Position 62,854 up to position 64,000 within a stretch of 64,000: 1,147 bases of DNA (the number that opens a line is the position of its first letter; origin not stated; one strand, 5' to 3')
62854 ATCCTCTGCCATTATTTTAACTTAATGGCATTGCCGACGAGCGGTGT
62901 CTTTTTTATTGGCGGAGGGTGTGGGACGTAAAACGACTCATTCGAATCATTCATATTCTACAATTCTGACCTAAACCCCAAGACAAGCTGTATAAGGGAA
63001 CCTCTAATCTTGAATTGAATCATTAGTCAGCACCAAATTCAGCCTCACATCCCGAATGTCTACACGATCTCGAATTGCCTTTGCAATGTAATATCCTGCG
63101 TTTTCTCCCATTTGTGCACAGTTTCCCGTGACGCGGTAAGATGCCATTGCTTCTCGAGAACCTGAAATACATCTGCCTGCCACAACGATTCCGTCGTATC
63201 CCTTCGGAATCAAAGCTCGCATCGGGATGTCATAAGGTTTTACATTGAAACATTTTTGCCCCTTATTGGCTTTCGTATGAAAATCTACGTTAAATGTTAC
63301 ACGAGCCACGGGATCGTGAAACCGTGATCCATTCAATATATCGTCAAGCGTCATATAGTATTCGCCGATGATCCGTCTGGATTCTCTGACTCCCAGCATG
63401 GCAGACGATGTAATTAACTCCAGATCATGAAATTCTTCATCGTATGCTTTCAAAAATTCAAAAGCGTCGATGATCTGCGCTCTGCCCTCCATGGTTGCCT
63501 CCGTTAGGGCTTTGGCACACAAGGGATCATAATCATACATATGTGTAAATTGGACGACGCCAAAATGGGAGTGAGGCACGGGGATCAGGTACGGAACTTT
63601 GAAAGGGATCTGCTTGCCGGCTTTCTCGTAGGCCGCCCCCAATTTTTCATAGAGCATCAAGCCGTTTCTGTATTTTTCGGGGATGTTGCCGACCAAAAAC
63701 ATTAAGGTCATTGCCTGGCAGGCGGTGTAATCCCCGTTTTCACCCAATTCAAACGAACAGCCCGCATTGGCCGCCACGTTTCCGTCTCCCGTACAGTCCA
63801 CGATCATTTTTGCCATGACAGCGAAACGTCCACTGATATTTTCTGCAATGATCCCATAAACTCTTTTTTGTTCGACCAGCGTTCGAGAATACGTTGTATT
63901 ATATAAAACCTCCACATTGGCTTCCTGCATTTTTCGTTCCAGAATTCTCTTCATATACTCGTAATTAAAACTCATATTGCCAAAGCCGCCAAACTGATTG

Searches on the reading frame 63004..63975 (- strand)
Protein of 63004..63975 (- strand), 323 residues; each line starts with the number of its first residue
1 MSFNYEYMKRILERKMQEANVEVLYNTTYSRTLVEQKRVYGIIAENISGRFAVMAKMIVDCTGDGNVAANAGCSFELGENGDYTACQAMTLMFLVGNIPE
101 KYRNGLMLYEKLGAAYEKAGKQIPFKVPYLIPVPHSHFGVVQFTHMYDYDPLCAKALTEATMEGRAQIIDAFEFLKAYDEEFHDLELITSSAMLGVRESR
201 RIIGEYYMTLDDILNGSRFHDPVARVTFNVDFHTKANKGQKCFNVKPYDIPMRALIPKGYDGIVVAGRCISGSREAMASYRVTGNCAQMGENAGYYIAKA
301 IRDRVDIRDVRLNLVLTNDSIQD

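Call 64: search_protein_families(library=pfam, proteins=[window:63004-63975:-], max_evalue=0.00001)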
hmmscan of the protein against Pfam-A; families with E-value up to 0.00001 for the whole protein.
window:63004-63975:- (323 aa): 1 family
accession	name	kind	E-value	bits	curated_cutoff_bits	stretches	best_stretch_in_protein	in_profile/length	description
PF12831.13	FAD_oxidored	-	1e-71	242.9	27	1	3-313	85-410/416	FAD dependent oxidoreductase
